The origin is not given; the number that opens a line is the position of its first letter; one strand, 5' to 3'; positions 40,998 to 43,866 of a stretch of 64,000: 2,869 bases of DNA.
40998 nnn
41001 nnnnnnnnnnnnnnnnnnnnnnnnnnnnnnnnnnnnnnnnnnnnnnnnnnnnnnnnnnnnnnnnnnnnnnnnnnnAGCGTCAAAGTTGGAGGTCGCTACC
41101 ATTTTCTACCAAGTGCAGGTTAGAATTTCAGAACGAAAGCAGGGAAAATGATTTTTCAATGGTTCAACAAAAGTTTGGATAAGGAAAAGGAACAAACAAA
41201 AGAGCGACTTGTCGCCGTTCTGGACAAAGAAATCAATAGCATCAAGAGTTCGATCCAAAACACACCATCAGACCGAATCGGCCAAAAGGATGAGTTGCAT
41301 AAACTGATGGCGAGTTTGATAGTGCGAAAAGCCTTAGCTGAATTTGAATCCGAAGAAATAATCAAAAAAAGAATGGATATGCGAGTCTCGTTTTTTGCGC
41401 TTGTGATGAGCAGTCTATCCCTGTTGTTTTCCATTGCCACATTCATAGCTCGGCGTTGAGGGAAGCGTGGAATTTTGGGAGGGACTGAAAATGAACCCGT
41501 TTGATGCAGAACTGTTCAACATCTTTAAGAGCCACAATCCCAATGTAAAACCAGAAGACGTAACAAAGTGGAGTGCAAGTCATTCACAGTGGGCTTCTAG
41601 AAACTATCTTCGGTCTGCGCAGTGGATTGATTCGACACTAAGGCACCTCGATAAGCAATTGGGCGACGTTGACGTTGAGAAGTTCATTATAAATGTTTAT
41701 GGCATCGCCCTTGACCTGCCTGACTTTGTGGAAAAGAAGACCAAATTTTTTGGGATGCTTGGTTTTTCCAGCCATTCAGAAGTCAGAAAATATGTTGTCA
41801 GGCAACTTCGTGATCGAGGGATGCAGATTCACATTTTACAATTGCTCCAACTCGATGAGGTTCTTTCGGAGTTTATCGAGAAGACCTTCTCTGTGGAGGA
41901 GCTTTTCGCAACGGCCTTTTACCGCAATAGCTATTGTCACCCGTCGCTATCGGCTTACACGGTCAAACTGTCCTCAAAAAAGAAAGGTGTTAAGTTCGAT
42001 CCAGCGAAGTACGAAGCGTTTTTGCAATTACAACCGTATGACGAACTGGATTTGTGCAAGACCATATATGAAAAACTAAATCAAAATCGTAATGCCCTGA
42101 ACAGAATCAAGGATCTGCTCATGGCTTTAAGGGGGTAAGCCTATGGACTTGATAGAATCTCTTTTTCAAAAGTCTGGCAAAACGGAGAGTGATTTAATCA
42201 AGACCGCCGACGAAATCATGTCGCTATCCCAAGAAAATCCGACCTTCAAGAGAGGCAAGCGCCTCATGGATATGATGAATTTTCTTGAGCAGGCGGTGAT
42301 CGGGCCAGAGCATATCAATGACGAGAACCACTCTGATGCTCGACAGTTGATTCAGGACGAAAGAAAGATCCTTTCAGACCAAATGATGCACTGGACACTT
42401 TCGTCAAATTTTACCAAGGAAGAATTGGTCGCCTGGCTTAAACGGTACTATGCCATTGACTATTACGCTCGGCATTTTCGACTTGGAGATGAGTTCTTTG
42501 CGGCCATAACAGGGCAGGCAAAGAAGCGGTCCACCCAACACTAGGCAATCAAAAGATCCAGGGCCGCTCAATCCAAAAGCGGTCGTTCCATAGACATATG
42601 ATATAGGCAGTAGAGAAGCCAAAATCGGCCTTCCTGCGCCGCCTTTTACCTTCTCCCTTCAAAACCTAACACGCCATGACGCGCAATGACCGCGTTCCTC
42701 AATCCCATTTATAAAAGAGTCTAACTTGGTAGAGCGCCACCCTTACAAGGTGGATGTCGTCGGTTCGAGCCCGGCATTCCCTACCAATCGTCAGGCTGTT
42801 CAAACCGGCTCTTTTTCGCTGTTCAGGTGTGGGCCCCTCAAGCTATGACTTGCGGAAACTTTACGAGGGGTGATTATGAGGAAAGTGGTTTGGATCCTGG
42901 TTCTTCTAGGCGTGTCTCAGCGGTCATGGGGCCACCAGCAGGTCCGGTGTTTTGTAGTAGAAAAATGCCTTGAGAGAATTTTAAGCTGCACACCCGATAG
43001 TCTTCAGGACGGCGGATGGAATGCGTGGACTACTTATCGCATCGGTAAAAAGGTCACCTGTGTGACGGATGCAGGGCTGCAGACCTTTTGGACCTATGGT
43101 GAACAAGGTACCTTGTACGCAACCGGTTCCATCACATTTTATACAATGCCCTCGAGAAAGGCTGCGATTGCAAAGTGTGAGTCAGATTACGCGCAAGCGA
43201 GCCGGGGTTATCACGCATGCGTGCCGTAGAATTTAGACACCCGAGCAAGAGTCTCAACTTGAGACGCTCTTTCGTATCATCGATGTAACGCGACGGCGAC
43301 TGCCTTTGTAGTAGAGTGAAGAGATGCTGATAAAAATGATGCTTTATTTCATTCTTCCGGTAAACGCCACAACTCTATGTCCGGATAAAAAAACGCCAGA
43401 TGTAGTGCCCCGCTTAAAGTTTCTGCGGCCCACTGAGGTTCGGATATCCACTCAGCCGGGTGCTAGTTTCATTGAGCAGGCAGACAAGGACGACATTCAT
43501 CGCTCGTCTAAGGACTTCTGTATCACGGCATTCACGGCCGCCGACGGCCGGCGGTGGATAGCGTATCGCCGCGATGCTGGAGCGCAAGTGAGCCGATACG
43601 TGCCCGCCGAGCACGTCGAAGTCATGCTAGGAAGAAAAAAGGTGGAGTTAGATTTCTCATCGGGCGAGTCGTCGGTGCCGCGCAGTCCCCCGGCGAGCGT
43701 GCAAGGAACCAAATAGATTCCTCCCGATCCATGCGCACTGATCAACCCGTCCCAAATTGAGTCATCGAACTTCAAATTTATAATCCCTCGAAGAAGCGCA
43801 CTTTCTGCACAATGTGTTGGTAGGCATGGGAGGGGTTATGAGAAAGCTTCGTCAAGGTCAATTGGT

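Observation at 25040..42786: Host tRNA-Val(UAC) is split in two by a 17.7-kb island that carries its own complete replacement tRNA-Val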

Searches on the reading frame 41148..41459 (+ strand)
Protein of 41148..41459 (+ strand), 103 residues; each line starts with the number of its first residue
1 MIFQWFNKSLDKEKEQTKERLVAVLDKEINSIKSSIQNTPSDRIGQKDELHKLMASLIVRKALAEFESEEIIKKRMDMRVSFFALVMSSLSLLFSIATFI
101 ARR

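Call 11: search_protein_families(library=pfam, proteins=[window:41148-41459:+], max_evalue=0.01)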
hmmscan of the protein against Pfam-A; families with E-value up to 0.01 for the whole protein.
window:41148-41459:+ (103 aa): 1 family
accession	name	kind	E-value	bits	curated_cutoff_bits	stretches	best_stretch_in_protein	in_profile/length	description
PF15948.10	DUF4756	-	0.0092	16.4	25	0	17-96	63-143/158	Domain of unknown function (DUF4756)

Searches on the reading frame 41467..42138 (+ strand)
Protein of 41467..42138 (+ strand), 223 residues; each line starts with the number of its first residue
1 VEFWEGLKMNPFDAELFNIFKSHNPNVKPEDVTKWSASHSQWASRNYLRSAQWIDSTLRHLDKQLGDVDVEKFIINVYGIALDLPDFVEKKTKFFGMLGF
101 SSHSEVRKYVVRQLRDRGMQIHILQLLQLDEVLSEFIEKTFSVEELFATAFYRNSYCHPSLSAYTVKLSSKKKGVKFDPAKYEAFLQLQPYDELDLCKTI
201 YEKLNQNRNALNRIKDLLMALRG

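Call 11: search_protein_families(library=pfam, proteins=[window:41467-42138:+], max_evalue=0.01)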
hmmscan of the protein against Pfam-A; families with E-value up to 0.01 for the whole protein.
window:41467-42138:+ (223 aa): 0 families

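Call 52: find_homologous_proteins(query=window:41467-42138:+, max_evalue=0.00001)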
Query window:41467-42138:+ (223 aa): 4 proteins with E <= 0.00001 among 137 candidates.
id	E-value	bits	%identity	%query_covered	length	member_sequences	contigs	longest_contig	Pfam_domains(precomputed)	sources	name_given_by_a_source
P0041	7.6e-133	459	95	96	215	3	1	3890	-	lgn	-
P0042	4.9e-109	381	76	96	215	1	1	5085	-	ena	-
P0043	5.2e-95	335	69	92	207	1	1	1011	-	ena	-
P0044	5.1e-75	270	54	96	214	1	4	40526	-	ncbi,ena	-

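Call 53: find_encoding_contigs(protein=P0041, flank=5000, max_places=3)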
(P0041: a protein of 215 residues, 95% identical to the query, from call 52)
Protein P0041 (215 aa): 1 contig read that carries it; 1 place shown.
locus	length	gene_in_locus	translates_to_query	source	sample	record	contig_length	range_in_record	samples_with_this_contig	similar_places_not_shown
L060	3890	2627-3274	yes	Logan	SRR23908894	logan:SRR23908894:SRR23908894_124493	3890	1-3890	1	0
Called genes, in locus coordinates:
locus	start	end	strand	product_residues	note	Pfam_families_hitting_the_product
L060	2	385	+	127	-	?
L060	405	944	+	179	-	PF00719:Pyrophosphatase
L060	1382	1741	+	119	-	PF13560:HTH_31 (weak), PF01381:HTH_3 (weak)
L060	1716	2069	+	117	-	PF00072:Response_reg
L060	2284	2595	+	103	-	-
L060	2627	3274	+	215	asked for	-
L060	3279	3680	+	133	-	-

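Call 54: find_encoding_contigs(protein=P0042, flank=5000, max_places=3)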
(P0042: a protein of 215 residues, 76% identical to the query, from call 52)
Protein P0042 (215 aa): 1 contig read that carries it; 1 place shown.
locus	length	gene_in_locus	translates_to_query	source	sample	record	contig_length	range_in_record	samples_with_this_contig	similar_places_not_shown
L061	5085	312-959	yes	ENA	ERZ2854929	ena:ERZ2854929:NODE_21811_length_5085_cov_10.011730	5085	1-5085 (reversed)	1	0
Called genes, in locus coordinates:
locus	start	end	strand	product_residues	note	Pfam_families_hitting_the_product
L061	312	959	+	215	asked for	-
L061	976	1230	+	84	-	-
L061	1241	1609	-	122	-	PF01381:HTH_3, PF13560:HTH_31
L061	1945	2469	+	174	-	PF00190:Cupin_1 (faint), PF07883:Cupin_2, PF05899:Cupin_3 (weak)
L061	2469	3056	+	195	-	-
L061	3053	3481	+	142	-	-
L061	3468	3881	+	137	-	-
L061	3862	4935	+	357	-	PF00144:Beta-lactamase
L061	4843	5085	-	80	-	?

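Call 55: find_encoding_contigs(protein=P0044, flank=10000, max_places=4)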
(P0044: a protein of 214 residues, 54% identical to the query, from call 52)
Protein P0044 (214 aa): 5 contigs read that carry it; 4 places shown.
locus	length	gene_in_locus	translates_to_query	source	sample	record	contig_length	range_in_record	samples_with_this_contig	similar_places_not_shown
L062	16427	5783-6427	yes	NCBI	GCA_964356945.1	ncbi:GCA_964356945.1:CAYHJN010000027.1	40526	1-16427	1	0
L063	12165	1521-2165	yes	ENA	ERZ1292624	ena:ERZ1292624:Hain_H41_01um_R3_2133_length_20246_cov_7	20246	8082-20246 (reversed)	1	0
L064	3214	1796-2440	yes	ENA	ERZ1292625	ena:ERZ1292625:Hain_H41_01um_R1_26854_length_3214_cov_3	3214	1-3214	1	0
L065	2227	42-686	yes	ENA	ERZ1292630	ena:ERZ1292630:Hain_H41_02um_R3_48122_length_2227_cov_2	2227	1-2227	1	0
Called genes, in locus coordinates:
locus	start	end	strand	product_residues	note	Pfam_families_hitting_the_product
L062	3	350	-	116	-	?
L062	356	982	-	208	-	-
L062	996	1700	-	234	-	-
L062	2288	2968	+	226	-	-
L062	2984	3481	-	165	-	PF18967:PycTM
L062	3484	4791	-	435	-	PF00211:Guanylate_cyc (weak), PF18134:AGS_C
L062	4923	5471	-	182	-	PF00239:Resolvase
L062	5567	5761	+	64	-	-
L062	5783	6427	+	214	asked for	-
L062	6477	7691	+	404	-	-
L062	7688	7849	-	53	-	-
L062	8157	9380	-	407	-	PF00589:Phage_integrase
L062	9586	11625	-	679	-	PF05272:VapE-like_dom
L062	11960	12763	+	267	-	-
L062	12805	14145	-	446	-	-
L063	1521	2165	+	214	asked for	-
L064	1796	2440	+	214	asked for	-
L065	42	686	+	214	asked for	-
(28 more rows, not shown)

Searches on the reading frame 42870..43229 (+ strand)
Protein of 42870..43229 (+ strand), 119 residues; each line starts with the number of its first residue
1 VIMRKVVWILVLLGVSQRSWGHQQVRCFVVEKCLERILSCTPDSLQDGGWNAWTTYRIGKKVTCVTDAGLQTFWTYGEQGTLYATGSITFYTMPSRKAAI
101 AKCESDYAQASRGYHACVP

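Call 11: search_protein_families(library=pfam, proteins=[window:42870-43229:+], max_evalue=0.01)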
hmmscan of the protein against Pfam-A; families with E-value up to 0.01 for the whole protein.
window:42870-43229:+ (119 aa): 0 families

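Call 14: find_encoding_contigs(protein=window:42870-43229:+, flank=10000, max_places=10)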
Protein window:42870-43229:+ (119 aa): no gene with exactly this product is on record in the collection.

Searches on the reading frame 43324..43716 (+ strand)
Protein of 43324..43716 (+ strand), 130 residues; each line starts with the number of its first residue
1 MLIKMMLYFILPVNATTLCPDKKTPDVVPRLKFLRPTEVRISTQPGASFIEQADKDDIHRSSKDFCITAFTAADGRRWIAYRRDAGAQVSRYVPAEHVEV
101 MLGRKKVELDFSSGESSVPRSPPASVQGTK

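Call 11: search_protein_families(library=pfam, proteins=[window:43324-43716:+], max_evalue=0.01)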
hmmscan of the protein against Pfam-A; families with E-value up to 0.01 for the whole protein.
window:43324-43716:+ (130 aa): 1 family
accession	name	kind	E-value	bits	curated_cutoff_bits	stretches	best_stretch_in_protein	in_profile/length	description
PF10365.15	DUF2436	-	0.0094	16.2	25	0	11-91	58-137/164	Domain of unknown function (DUF2436)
